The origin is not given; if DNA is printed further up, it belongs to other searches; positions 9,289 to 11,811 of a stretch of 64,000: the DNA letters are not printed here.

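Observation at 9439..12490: Orphan TraG/VirD4-type coupling protein with an AT-rich ORF, a repeat module and tRNA-Met: a likely remnant of an integrative or conjugative element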

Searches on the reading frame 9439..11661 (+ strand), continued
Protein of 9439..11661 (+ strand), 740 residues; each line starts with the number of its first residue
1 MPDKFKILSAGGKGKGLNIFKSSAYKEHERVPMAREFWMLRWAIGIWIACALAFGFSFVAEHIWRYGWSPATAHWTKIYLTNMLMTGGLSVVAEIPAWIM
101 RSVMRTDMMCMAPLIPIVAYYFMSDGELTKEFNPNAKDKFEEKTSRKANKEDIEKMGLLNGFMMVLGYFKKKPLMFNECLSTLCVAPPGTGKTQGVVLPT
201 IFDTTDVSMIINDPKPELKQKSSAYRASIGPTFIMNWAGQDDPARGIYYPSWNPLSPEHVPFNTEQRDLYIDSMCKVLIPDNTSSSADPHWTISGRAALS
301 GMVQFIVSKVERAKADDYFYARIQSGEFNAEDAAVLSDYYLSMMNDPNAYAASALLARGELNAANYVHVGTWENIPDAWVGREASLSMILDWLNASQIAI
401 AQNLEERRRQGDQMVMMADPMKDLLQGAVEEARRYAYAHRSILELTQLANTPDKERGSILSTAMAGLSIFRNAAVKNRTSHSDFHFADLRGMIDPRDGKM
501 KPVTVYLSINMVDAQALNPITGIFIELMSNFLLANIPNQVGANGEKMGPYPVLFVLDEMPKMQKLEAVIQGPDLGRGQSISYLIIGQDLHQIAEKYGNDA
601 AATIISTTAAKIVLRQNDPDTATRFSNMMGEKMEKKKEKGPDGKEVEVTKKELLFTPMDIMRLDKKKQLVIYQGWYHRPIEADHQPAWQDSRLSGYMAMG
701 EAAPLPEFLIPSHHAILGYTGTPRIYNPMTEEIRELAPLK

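Call 39: search_solved_structures(query=A1, max_evalue=0.001, show_alignments=1)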
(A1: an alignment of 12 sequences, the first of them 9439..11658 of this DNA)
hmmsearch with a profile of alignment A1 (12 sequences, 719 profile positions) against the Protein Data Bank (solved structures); distinct sequences matched with E-value up to 0.001: 1.
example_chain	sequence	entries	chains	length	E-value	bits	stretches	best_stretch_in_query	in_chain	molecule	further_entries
8dol_A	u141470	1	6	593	1e-08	37.2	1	435-684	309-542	Cag pathogenicity island protein (Cag5)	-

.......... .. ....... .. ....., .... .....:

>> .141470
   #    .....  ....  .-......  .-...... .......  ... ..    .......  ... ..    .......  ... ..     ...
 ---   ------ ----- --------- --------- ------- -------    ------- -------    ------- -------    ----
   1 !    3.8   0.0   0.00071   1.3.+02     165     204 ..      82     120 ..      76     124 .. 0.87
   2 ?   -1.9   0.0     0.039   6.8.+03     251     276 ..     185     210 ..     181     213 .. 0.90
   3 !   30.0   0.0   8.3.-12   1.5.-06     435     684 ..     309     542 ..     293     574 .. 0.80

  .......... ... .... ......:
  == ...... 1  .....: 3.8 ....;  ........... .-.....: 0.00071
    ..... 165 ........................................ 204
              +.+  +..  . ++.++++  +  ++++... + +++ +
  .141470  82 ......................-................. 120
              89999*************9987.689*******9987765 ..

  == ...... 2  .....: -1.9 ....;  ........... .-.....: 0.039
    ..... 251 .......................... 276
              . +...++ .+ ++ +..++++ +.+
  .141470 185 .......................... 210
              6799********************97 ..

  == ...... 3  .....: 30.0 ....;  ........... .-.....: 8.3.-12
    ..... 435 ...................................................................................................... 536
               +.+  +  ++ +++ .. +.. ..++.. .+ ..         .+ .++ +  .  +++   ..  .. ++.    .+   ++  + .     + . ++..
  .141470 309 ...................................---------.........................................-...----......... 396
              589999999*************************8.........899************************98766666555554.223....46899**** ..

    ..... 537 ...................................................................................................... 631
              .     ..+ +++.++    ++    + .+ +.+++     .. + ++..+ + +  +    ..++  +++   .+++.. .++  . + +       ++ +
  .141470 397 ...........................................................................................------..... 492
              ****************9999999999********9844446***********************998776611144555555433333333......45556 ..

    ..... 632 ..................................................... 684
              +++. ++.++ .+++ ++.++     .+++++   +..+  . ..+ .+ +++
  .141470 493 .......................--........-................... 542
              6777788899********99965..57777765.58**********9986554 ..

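Call 43: search_protein_families(library=pfam, proteins=[L015:12256-13524:+, L015:13537-14277:+, L012:8841-10004:+, L012:12265-12903:+, L012:12900-13334:+, L011:9503-9958:+, L011:12215-12790:+, L095:2-436:+], max_evalue=0.05)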
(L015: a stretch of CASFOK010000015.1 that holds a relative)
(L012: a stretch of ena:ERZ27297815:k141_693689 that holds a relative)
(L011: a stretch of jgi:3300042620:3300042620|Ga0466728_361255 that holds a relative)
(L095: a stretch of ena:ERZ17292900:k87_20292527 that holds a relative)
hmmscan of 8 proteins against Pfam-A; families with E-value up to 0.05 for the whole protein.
L015:12256-13524:+ (422 aa): 2 families
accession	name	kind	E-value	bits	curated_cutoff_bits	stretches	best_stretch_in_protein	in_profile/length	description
PF23300.3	HEAT_Nup120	-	6.6e-05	23.2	29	1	192-235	25-68/170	Nucleoporin Nup120, HEAT repeats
PF10345.15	Cohesin_load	-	0.02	13.8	25.8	0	178-219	382-424/585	Cohesin loading factor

L015:13537-14277:+ (246 aa): 1 family
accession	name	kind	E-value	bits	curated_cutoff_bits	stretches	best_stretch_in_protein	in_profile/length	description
PF13036.11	LpoB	-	4.7e-29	101.6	22.3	2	154-236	71-147/147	Peptidoglycan-synthase activator LpoB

L012:8841-10004:+ (387 aa): 0 families

L012:12265-12903:+ (212 aa): 0 families

L012:12900-13334:+ (144 aa): 0 families

L011:9503-9958:+ (151 aa): 0 families

L011:12215-12790:+ (191 aa): 1 family
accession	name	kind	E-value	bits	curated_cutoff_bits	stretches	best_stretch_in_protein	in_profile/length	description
PF04402.19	SIMPL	-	0.0021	18.8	25.2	1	23-159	1-143/205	Protein of unknown function (DUF541)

L095:2-436:+ (144 aa): 0 families

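Call 48: search_dna_similar(query=window:9439-11658:+, collection=plasmids, mode=protein, max_rows=25)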
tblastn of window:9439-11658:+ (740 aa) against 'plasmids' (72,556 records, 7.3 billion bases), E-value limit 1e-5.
Records with a match: 878; places in all: 935; records where one place covers at least 80% of the query: 32.
Best place of each record, by identity: <60% 878.
By first word of the organism name: uncultured 80; Pseudomonas 52; Neisseria 52; Escherichia 42; Citrobacter 38; Klebsiella 37; Bacillus 36; Campylobacter 33; Lactiplantibacillus 29; Enterobacter 28; and 129 more.
By predicted mobility (MOB-suite, as given by PLSDB): conjugative 646; non-mobilizable 136; mobilizable 96.
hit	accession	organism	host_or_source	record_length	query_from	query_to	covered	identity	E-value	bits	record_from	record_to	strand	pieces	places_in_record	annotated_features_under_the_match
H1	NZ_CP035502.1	Sphingosinicella sp. BN140058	Cell culture,soil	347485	146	713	77%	33.2%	3e-79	285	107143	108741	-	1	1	type IV secretory system conjugative DNA transfer family protein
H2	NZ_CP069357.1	Microvirga sp. VF16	Vachellia farnesiana,Cell culture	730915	151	713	76%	31.2%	2e-61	232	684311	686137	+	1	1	type IV secretory system conjugative DNA transfer family protein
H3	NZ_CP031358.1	Erythrobacter aureus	marine sediment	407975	151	625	64%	35.7%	7e-81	290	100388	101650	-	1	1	type IV secretory system conjugative DNA transfer family protein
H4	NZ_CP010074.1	Campylobacter jejuni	Homo sapiens,stool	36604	78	695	84%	23.2%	7e-19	100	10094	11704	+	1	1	type IV secretory system conjugative DNA transfer family protein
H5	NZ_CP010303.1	Campylobacter jejuni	Homo sapiens,stool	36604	78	695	84%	23.2%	7e-19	100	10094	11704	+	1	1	type IV secretory system conjugative DNA transfer family protein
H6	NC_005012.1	Campylobacter jejuni subsp. jejuni 81-176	-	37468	78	695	84%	23.2%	7e-19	100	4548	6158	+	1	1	type IV secretory system conjugative DNA transfer family protein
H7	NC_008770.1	Campylobacter jejuni subsp. jejuni 81-176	-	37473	78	695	84%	23.2%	7e-19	100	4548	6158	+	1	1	type IV secretory system conjugative DNA transfer family protein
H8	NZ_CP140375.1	Campylobacter jejuni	-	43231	78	695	84%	23.2%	7e-19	100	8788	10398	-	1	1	type IV secretory system conjugative DNA transfer family protein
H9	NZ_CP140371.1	Campylobacter jejuni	-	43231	78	695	84%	23.2%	7e-19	100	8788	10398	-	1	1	type IV secretory system conjugative DNA transfer family protein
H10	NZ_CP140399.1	Campylobacter jejuni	human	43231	78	695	84%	23.2%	7e-19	100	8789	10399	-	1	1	type IV secretory system conjugative DNA transfer family protein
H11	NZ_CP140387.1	Campylobacter jejuni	human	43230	78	695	84%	23.2%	7e-19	100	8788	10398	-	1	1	type IV secretory system conjugative DNA transfer family protein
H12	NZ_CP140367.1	Campylobacter jejuni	human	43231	78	695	84%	23.2%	7e-19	100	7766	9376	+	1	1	type IV secretory system conjugative DNA transfer family protein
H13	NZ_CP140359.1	Campylobacter jejuni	human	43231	78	695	84%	23.2%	7e-19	100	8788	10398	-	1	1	type IV secretory system conjugative DNA transfer family protein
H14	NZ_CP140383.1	Campylobacter jejuni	-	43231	78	695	84%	23.2%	7e-19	100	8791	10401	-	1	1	type IV secretory system conjugative DNA transfer family protein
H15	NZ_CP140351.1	Campylobacter jejuni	-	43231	78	695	84%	23.2%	7e-19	100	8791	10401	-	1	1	type IV secretory system conjugative DNA transfer family protein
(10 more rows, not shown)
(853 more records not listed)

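Call 49: get_annotated_region(hit=H3, flank=15000)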
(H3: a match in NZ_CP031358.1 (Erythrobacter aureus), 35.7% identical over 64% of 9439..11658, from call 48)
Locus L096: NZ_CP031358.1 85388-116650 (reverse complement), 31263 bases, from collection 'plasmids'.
description: Erythrobacter aureus strain YH-07 plasmid unnamed, complete sequence
organism: Erythrobacter aureus (NCBI taxid 2182384)
taxonomy: Bacteria; Pseudomonadota; Alphaproteobacteria; Sphingomonadales; Erythrobacteraceae; Erythrobacter; Erythrobacter aureus
host: -; source: marine sediment; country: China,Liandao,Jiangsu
typing (MOB-suite, as given by PLSDB): non-mobilizable
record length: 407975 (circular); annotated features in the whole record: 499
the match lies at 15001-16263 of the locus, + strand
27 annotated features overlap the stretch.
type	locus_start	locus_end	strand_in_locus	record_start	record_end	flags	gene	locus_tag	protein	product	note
CDS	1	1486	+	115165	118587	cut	-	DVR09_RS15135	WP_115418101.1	MobA/MobL family protein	-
CDS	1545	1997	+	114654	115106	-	-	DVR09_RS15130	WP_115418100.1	hypothetical protein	-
CDS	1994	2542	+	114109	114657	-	-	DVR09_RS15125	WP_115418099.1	hypothetical protein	-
CDS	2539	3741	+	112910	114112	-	-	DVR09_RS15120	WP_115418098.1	DnaB-like helicase C-terminal domain-containing protein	GO:0006260 - DNA replication [Evidence IEA]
CDS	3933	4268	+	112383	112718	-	-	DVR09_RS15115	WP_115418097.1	TrbC/VirB2 family protein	-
CDS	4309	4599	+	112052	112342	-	-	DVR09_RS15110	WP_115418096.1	hypothetical protein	-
CDS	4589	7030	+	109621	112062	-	-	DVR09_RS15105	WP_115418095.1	VirB4 family type IV secretion system protein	-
CDS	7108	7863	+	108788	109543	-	-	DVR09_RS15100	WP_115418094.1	type IV secretion system protein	-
CDS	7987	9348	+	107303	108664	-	-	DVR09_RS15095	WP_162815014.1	hypothetical protein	-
CDS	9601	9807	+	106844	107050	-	-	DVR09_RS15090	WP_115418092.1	hypothetical protein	-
CDS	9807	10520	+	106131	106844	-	-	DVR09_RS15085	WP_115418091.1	VirB8/TrbF family protein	-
CDS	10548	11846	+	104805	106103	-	-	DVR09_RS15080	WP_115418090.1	TrbG/VirB9 family P-type conjugative transfer protein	-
CDS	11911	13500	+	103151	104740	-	-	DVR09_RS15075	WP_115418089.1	TrbI/VirB10 family protein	-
CDS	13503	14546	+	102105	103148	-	-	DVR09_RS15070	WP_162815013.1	ATPase, T2SS/T4P/T4SS family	-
CDS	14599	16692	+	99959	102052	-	-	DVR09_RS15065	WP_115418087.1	type IV secretory system conjugative DNA transfer family protein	-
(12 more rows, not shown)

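Call 50: get_annotated_region(hit=H1, flank=15000)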
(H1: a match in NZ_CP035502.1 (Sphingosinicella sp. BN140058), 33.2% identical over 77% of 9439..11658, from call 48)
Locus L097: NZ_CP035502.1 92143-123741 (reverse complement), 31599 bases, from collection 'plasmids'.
description: Sphingosinicella sp. BN140058 plasmid p1, complete sequence
organism: Sphingosinicella sp. BN140058 (NCBI taxid 1892855)
taxonomy: Bacteria; Pseudomonadota; Alphaproteobacteria; Sphingomonadales; Sphingosinicellaceae; Sphingosinicella; Sphingosinicella sp. BN140058
host: -; source: Cell culture,soil; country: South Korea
typing (MOB-suite, as given by PLSDB): mobilizable; relaxase MOBQ
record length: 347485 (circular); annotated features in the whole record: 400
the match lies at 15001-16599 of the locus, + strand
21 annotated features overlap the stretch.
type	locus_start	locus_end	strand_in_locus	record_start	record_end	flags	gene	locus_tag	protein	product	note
CDS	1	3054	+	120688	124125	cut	-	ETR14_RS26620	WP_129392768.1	MobA/MobL family protein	-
CDS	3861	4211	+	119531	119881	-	-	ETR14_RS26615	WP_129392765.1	hypothetical protein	-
CDS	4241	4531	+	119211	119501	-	-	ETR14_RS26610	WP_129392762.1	hypothetical protein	-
CDS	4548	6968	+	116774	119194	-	-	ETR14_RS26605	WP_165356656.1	hypothetical protein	-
CDS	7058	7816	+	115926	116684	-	-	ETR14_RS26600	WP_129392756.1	hypothetical protein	-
CDS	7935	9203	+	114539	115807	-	-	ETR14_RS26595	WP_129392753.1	hypothetical protein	-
CDS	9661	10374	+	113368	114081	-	-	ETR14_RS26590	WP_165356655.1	type IV secretion system protein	-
CDS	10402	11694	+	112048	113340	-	-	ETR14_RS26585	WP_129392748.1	TrbG/VirB9 family P-type conjugative transfer protein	-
CDS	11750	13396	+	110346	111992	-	-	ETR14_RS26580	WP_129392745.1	TrbI/VirB10 family protein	-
CDS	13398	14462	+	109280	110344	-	-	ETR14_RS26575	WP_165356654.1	ATPase, T2SS/T4P/T4SS family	-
CDS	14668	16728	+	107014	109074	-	-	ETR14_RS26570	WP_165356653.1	type IV secretory system conjugative DNA transfer family protein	-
CDS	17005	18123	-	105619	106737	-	-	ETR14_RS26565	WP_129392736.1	hypothetical protein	-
CDS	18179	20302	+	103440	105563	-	-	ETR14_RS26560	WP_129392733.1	DNA topoisomerase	GO:0006265 - DNA topological change [Evidence IEA]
CDS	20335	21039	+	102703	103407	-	-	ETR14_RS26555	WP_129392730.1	hypothetical protein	-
CDS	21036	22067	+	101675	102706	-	-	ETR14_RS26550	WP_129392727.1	CHC2 zinc finger domain-containing protein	GO:0006260 - DNA replication [Evidence IEA]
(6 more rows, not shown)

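Call 55: find_encoding_contigs(protein=P0130, flank=10000, max_places=2)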
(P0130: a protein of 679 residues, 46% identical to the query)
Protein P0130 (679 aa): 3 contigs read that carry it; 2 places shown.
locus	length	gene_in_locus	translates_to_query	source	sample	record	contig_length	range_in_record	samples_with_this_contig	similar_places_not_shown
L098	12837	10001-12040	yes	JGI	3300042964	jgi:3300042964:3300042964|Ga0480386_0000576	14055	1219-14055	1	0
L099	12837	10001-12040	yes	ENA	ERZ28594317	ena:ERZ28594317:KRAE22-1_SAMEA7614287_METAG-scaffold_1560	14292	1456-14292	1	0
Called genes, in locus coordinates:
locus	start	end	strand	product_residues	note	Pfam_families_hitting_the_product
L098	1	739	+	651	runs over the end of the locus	PF03135:CagE_TrbE_VirB, PF19044:P-loop_TraG (faint), PF13401:AAA_22 (faint)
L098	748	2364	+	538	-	-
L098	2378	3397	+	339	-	-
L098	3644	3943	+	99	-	-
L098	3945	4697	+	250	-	PF04335:VirB8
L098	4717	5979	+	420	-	PF03524:CagX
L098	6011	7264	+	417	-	-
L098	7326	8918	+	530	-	PF22073:Cep192_D4 (weak), PF03743:TrbI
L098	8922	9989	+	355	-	PF00437:T2SSE, PF27713:UCP018868 (weak)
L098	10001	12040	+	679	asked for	PF02534:T4SS-DNA_transf, PF10412:TrwB_AAD_bind, PF12696:TraG-D_C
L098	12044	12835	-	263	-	?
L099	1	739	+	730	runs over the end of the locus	?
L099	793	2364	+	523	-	-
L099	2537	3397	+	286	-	-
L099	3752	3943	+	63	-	-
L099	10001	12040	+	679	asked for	PF02534:T4SS-DNA_transf, PF10412:TrwB_AAD_bind, PF12696:TraG-D_C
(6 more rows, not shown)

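Call 56: find_encoding_contigs(protein=P0132, flank=10000, max_places=2)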
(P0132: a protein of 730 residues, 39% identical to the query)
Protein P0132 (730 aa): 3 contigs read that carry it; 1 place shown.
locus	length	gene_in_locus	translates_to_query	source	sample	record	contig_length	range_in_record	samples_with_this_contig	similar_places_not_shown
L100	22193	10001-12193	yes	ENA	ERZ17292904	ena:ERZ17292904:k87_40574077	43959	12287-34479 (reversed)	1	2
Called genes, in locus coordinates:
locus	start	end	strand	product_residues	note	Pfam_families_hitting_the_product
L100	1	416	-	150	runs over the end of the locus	PF09424:YqeY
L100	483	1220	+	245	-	PF01478:Peptidase_A24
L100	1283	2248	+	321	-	PF13413:HTH_25, PF13464:RodZ_C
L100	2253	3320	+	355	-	PF03462:PCRF, PF00472:RF-1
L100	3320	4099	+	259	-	PF07669:Eco57I (weak), PF13489:Methyltransf_23 (faint), PF05175:MTS, PF13847:Methyltransf_31, PF08242:Methyltransf_12 (weak), PF13649:Methyltransf_25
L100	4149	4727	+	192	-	PF13302:Acetyltransf_3, PF00583:Acetyltransf_1 (weak)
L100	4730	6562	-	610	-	PF02518:HATPase_c (weak), PF13589:HATPase_c_3, PF01119:DNA_mis_repair, PF08676:MutL_C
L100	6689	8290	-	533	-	PF00342:PGI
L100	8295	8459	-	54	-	-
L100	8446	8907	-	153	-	PF01252:Peptidase_A8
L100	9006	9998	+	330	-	PF00805:Pentapeptide (weak), PF13576:Pentapeptide_3 (weak), PF13599:Pentapeptide_4 (weak), PF00805:Pentapeptide (weak)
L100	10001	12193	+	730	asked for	PF02534:T4SS-DNA_transf, PF10412:TrwB_AAD_bind, PF12696:TraG-D_C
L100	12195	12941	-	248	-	-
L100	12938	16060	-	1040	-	PF00580:UvrD-helicase, PF01443:Viral_helicase1 (faint), PF13245:AAA_19 (weak), PF12705:PDDEXK_1 (faint), PF13361:UvrD_C, PF13538:UvrD_C_2 (weak)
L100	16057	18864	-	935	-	PF12705:PDDEXK_1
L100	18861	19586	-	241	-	PF00483:NTP_transferase, PF12804:NTP_transf_3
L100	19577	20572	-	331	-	PF01636:APH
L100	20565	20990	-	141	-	PF02367:TsaE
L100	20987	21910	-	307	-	PF00565:SNase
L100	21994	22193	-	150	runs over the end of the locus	PF02556:SecB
